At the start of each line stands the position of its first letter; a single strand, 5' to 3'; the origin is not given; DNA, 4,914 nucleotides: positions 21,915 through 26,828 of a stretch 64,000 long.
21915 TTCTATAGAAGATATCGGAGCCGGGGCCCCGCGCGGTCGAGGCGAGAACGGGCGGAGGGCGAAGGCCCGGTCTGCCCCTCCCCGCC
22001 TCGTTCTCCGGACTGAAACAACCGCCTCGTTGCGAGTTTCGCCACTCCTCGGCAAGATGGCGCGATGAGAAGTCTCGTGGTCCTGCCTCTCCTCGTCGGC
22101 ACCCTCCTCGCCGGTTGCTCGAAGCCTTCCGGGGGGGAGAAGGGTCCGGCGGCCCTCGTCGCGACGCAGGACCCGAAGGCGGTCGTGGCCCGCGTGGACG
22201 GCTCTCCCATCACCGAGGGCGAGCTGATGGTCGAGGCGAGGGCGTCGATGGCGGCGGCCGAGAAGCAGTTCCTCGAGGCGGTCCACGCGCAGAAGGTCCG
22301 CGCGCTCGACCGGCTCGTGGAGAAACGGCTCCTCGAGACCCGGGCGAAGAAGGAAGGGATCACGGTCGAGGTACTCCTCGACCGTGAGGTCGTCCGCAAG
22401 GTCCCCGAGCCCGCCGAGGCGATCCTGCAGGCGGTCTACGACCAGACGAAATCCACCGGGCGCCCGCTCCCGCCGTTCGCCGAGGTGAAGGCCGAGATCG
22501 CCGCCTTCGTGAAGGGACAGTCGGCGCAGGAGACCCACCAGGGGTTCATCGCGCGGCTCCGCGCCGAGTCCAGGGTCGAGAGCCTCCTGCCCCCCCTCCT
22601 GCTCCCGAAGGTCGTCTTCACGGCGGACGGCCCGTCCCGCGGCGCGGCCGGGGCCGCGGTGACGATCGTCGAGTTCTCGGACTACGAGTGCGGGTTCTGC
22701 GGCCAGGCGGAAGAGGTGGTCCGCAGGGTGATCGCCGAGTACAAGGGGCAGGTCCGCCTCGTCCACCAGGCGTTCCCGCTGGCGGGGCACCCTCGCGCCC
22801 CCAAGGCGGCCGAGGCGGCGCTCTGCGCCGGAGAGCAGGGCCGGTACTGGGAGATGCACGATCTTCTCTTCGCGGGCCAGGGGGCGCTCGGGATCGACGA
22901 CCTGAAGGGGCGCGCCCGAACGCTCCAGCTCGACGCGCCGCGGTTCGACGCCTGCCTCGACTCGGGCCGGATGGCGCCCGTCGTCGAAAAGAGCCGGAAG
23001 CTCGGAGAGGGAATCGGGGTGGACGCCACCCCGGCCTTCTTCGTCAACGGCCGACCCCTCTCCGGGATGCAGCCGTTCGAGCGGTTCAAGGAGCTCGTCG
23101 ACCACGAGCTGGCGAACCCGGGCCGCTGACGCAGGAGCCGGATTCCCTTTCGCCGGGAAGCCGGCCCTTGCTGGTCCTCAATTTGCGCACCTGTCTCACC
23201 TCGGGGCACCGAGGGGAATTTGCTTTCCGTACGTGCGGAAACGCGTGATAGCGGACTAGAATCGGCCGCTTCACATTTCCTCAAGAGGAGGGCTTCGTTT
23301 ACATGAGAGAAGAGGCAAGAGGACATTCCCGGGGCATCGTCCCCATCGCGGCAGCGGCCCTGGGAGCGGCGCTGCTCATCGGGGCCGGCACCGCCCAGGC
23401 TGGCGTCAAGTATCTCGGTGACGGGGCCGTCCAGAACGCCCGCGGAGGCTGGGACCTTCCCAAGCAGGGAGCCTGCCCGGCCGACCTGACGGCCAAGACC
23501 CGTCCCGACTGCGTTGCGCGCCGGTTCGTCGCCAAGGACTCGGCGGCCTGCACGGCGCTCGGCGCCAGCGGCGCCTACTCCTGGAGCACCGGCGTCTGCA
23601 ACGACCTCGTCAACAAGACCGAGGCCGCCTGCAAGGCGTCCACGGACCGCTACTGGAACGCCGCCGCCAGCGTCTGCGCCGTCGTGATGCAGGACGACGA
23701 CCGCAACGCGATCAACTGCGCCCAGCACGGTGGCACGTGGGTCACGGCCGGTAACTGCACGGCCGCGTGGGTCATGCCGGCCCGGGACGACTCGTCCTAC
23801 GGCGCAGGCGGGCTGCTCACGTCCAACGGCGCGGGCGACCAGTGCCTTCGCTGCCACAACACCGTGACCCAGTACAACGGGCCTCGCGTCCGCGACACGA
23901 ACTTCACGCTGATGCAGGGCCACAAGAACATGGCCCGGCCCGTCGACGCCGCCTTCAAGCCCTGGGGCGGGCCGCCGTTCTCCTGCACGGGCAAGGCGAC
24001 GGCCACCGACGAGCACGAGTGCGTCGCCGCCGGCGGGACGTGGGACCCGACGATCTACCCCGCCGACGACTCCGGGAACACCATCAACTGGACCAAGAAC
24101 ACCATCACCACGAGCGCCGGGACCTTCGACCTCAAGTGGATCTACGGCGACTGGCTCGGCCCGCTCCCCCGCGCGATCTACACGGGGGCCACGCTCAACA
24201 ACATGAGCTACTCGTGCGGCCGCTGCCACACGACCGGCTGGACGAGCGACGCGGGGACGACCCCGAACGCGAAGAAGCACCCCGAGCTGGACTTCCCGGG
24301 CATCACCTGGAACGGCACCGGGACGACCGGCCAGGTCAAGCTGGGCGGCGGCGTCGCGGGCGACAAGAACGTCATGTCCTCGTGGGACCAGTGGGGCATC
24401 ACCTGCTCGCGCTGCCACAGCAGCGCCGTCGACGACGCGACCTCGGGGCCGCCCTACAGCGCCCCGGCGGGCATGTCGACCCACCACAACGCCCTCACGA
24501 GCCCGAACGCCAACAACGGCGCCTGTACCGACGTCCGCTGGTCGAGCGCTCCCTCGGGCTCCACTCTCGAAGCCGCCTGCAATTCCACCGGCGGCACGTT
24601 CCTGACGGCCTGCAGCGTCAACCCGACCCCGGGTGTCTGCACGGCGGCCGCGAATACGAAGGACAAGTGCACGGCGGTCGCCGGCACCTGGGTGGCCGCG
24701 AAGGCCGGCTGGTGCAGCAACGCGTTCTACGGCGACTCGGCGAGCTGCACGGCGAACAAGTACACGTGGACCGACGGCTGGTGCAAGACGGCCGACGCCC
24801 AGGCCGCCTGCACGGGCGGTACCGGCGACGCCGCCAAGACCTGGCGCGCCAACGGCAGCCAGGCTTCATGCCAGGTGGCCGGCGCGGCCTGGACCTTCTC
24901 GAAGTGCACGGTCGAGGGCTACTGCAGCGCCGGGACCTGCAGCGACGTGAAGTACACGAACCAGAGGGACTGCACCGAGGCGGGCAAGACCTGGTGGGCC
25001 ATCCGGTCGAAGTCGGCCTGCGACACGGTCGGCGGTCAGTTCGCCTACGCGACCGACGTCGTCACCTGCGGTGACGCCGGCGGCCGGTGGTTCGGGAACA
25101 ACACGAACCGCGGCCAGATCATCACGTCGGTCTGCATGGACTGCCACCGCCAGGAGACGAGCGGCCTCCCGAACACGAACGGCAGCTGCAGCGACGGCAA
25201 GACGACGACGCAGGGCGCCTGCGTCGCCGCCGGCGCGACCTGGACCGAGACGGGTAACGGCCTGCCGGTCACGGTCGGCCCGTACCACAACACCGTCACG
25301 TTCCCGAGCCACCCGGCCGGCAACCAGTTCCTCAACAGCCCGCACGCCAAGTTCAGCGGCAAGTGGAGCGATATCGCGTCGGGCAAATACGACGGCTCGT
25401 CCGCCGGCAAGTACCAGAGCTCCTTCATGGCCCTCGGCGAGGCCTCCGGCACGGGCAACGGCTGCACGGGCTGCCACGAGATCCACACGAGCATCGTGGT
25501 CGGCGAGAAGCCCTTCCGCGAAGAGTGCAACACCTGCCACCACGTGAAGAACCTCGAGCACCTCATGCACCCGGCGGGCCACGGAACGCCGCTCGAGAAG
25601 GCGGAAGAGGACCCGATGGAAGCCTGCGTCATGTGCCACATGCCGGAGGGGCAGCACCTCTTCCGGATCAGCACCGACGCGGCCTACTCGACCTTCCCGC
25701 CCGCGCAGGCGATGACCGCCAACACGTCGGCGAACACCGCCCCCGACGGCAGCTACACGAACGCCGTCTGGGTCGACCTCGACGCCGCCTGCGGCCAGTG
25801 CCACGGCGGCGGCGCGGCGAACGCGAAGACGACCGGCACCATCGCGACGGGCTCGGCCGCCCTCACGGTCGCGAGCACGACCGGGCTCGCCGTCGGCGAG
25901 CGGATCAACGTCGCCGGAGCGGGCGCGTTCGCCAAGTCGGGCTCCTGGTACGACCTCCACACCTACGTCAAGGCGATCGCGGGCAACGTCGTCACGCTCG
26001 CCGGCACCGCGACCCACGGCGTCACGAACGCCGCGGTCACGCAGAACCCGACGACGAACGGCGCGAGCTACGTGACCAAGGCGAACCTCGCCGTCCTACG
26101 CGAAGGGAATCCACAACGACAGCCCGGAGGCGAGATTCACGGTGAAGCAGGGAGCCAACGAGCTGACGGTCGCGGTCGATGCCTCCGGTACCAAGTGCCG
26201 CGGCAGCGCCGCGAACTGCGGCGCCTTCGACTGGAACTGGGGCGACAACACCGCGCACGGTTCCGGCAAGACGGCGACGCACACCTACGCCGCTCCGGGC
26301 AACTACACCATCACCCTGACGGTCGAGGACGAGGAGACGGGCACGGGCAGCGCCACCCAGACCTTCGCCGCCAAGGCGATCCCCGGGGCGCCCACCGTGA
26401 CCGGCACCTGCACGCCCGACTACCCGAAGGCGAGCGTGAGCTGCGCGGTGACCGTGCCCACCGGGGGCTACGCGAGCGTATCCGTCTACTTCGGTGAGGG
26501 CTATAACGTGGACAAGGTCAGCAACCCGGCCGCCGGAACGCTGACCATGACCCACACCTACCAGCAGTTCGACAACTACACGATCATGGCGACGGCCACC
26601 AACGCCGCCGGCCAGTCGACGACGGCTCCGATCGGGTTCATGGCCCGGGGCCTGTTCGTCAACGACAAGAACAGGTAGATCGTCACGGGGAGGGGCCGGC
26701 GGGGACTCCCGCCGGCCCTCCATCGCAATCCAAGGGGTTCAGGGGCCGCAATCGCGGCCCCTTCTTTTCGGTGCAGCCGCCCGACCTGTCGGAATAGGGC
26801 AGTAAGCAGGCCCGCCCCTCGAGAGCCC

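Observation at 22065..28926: SurA_N-DsbA fusion lipoprotein followed by two giant secreted multihaem c-type cytochromes: a candidate periplasmic/extracellular electron-transfer module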

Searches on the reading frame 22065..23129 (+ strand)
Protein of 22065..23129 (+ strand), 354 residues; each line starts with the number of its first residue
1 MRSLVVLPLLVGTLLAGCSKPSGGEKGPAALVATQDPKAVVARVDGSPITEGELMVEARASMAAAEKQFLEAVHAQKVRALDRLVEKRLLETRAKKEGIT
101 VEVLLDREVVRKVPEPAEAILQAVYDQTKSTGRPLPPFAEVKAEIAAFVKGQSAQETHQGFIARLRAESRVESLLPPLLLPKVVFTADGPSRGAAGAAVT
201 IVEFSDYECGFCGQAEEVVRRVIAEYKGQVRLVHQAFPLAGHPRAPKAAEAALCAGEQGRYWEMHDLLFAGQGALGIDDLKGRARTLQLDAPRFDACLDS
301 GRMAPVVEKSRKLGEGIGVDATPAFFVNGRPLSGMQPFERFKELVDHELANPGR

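Call 6: search_protein_families(library=pfam, proteins=[window:22065-23129:+], max_evalue=0.01)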
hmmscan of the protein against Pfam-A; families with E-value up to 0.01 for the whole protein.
window:22065-23129:+ (354 aa): 5 families
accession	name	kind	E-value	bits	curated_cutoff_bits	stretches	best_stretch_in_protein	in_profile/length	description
PF13462.12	Thioredoxin_4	-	1.6e-24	87.4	23.2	1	189-346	5-164/165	Thioredoxin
PF01323.26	DSBA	-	3.2e-18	66.6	25.6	1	200-344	1-189/191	DSBA-like thioredoxin domain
PF13624.11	SurA_N_3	-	3e-06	27.6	27.2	1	35-102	40-109/162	SurA-like N-terminal domain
PF13098.12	Thioredoxin_2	-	5.8e-05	23.8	27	1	200-344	8-103/104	Thioredoxin-like domain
PF13623.11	SurA_N_2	-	0.00033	21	28.5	1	36-115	38-124/145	SurA-like N-terminal domain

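Call 24: find_encoding_contigs(protein=window:22065-23129:+, flank=10000, max_places=4)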
Protein window:22065-23129:+ (354 aa): no gene with exactly this product is on record in the collection.

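Call 50: find_related_loci(query=window:22065-23126:+, collection=metagenome_contigs, flank=10000)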
Query window:22065-23126:+ (354 aa) in metagenome_contigs; peptide patterns used: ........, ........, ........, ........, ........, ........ (x = any residue, [..] = any of these).
197 stretches matched a pattern; 119 encode a relative of the query (tblastn E <= 1e-3); the best 80 are kept; 80 distinct loci.
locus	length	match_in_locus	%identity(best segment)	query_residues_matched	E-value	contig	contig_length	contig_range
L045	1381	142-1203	95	1-354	0e+0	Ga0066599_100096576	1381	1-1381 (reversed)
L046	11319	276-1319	76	1-349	1e-169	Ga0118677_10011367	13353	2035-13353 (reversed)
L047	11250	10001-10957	71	31-348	7e-147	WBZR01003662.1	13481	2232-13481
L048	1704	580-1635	64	1-350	2e-150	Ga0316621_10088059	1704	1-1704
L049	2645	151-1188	63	1-354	8e-144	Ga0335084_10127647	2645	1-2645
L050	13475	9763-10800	62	1-354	3e-136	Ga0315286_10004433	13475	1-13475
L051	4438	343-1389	62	7-352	8e-137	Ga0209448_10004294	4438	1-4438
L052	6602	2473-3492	62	16-352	2e-132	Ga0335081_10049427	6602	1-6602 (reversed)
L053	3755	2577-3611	65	1-354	3e-134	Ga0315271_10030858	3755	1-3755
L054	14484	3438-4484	74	1-349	5e-161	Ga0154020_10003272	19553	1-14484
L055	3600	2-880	65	62-354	1e-119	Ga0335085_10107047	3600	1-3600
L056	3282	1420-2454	57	1-354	5e-116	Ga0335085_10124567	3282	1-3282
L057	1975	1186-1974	71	1-263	7e-120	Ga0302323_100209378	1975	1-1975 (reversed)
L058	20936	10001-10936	44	37-350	4e-82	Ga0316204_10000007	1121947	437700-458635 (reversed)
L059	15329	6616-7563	37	38-351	8e-56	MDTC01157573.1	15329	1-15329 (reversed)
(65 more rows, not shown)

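Call 63: search_protein_families(library=ncbifam, proteins=[window:22065-23129:+], max_evalue=0.001)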
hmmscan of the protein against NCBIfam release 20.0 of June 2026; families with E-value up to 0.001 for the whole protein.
window:22065-23129:+ (354 aa): 1 family
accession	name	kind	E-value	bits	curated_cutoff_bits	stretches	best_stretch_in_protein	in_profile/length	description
NF041057.1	Rcas_1661_fam_Se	equivalog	3.6e-30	105.3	190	1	184-347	75-246/247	Rcas_1661 family thioredoxin-like (seleno)lipoprotein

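Call 71: find_homologous_proteins(query=window:22065-23126:+)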
Query window:22065-23126:+ (354 aa): 1583 proteins with E <= 0.001 among 8000 candidates; the best 120 are listed.
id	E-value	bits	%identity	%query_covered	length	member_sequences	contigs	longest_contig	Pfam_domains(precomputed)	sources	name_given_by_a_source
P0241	8.6e-215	730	94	100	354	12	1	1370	PF13624.12,PF01323.27,PF13462.13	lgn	-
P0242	1.3e-193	661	86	100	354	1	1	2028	PF01323.27,PF13462.13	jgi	jgi:protein-disulfide isomerase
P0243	4.1e-189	646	84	100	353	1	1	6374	PF13624.12,PF01323.27,PF13462.13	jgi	jgi:protein-disulfide isomerase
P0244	2.2e-186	637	83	100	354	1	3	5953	PF13624.12,PF01323.27,PF13462.13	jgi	jgi:protein-disulfide isomerase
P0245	7.2e-183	625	81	100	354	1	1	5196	PF13624.12,PF01323.27,PF13462.13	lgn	-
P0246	1.1e-181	622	80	100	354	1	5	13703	PF13624.12,PF01323.27,PF13462.13,PF13623.12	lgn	-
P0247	2.2e-181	621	80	100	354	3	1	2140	PF13624.12,PF01323.27,PF13462.13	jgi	jgi:protein-disulfide isomerase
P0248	6.3e-179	613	80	100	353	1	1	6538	PF13098.14,PF01323.27,PF13462.13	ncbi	-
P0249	3.8e-177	607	79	100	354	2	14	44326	PF13624.12,PF01323.27,PF13462.13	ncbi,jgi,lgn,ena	-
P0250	6.9e-176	603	79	100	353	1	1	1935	PF13624.12,PF01323.27,PF13462.13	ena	-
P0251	1.6e-175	601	80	96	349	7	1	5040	PF01323.27,PF13462.13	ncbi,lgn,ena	-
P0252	3.2e-175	600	79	95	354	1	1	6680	PF13624.12,PF01323.27,PF13462.13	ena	-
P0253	1.7e-172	591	78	99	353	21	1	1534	PF13624.12,PF01323.27,PF13462.13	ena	-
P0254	1.9e-171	588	79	99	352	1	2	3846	PF13624.12,PF01323.27,PF13462.13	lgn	-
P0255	2.2e-171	588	76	100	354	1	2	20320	PF13624.12,PF13098.14,PF01323.27,PF13462.13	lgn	-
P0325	1.3e-113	398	58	89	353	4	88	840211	PF13624.12,PF13098.14,PF01323.27,PF13462.13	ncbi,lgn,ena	-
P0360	1.2e-103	365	52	90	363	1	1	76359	PF13624.12,PF13098.14,PF01323.27,PF13462.13,PF13623.12,PF09312.17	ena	-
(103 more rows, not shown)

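Call 72: find_encoding_contigs(protein=P0325, flank=8000, max_places=2)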
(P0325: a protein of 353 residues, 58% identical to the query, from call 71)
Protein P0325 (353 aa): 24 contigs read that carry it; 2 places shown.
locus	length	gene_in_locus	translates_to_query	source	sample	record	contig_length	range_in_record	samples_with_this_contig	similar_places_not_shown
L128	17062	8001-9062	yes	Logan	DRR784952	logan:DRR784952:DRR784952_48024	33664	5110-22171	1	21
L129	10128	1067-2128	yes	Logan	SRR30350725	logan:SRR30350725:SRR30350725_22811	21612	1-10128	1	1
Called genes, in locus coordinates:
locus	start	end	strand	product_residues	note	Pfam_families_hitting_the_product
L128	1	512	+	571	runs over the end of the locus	PF07969:Amidohydro_3, PF01979:Amidohydro_1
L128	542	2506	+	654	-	PF07969:Amidohydro_3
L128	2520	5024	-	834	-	PF12228:DUF3604 (weak)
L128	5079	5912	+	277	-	PF01758:SBF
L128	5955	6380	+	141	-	PF01909:NTP_transf_2, PF18765:Polbeta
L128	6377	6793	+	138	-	PF01934:HepT-like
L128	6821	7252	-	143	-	-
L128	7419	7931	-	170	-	-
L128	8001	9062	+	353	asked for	PF13624:SurA_N_3 (weak), PF13098:Thioredoxin_2 (faint), PF13462:Thioredoxin_4, PF01323:DSBA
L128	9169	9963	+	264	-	PF02085:Cytochrom_CIII (faint), PF14522:Cytochrome_C7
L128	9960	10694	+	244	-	PF02085:Cytochrom_CIII (faint), PF14522:Cytochrome_C7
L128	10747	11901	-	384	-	PF03264:Cytochrom_NNT (faint), PF09699:Paired_CXXCH_1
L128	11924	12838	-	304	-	-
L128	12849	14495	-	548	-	PF13616:Rotamase_3, PF00639:Rotamase, PF13145:Rotamase_2, PF13616:Rotamase_3, PF00639:Rotamase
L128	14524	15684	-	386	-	PF03783:CsgG (weak), PF13036:LpoB (weak)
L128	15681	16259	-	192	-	PF13036:LpoB (weak)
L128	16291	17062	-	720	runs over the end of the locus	-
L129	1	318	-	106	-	?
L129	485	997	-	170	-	-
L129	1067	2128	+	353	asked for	PF13624:SurA_N_3 (weak), PF13098:Thioredoxin_2 (faint), PF13462:Thioredoxin_4, PF01323:DSBA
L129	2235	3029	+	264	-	PF02085:Cytochrom_CIII (faint), PF14522:Cytochrome_C7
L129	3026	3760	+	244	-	PF02085:Cytochrom_CIII (faint), PF14522:Cytochrome_C7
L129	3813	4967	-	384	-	PF03264:Cytochrom_NNT (faint), PF09699:Paired_CXXCH_1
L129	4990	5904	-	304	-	-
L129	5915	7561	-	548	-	PF13616:Rotamase_3, PF00639:Rotamase, PF13145:Rotamase_2, PF13616:Rotamase_3, PF00639:Rotamase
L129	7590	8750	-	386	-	PF03783:CsgG (weak), PF13036:LpoB (weak)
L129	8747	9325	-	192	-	PF13036:LpoB (weak)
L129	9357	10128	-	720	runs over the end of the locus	-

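Call 73: find_encoding_contigs(protein=P0360, flank=8000, max_places=1)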
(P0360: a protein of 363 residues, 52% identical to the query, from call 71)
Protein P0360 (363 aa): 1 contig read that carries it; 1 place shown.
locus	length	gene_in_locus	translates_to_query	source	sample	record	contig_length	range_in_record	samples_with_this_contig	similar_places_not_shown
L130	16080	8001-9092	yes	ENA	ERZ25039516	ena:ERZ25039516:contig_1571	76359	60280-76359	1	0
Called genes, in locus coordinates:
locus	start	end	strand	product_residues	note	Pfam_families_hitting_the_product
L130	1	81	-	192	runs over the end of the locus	-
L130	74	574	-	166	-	PF04542:Sigma70_r2, PF08281:Sigma70_r4_2, PF04545:Sigma70_r4 (weak)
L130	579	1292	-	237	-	-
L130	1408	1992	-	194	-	-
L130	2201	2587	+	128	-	PF00814:TsaD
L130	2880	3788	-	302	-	PF16316:DUF4956 (weak)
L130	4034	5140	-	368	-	-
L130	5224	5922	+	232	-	-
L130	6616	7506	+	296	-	-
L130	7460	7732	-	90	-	PF07879:PHB_acc_N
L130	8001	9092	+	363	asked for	PF13624:SurA_N_3, PF13623:SurA_N_2 (weak), PF09312:SurA_N (faint), PF13098:Thioredoxin_2 (weak), PF13462:Thioredoxin_4, PF01323:DSBA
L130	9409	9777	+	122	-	-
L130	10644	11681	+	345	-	PF00728:Glyco_hydro_20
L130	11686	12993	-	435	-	PF00069:Pkinase, PF01636:APH (faint), PF03109:ABC1 (weak), PF07714:PK_Tyr_Ser-Thr, PF06271:RDD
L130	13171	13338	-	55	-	-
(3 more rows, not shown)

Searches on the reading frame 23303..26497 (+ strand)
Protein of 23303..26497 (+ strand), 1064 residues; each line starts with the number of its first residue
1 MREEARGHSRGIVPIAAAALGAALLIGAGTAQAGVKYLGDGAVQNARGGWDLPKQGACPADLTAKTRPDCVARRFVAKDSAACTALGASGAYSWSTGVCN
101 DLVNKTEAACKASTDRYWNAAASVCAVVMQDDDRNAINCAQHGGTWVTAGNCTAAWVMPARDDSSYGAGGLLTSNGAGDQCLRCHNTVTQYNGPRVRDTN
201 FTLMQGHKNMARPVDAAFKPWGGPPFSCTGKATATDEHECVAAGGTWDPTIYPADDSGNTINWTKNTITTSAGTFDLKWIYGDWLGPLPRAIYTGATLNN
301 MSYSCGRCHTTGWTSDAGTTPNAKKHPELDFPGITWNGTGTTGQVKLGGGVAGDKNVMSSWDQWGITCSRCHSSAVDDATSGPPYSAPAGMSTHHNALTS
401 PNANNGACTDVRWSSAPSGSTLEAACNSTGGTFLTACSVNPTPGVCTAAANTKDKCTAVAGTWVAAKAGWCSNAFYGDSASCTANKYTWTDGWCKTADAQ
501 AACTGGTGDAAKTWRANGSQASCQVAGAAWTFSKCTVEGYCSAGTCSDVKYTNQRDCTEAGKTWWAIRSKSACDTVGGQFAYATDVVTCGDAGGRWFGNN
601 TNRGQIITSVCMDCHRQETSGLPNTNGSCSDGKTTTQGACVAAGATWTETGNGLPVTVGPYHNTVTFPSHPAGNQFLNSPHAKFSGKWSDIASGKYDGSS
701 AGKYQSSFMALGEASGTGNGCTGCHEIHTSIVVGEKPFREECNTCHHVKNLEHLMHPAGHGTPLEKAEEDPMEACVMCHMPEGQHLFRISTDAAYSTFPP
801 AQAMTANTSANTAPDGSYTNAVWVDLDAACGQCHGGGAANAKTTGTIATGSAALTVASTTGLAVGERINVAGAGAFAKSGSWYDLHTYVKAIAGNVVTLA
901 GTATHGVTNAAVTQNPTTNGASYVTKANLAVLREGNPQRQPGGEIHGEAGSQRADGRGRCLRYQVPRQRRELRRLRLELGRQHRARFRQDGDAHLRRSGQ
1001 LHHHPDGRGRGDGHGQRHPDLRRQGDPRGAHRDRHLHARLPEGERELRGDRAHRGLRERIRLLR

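Call 6: search_protein_families(library=pfam, proteins=[window:23303-26497:+], max_evalue=0.01)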
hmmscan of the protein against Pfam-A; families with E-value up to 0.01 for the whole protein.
window:23303-26497:+ (1064 aa): 2 families
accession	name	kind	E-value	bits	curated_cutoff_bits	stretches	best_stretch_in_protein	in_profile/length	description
PF14522.11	Cytochrome_C7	-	1.3e-05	25.3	24.8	0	714-747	43-67/67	Cytochrome c7 and related cytochrome c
PF14537.11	Cytochrom_c3_2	-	5.5e-05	24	25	0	718-780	6-65/79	Cytochrome c3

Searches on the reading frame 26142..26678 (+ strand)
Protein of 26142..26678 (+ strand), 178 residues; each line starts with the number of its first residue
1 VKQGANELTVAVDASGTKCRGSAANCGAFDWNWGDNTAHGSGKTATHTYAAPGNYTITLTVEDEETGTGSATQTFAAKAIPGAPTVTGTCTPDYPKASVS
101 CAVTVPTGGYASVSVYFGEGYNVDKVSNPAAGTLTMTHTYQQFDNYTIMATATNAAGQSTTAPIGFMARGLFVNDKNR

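Call 6: search_protein_families(library=pfam, proteins=[window:26142-26678:+], max_evalue=0.01)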
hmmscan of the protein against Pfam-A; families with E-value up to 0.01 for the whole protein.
window:26142-26678:+ (178 aa): 2 families
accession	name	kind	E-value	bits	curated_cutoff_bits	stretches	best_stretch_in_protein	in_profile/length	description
PF18911.6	PKD_4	-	1.5e-15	57.4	27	1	7-76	17-82/85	PKD domain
PF00801.26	PKD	-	1.2e-12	48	23.5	2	28-68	31-72/80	PKD domain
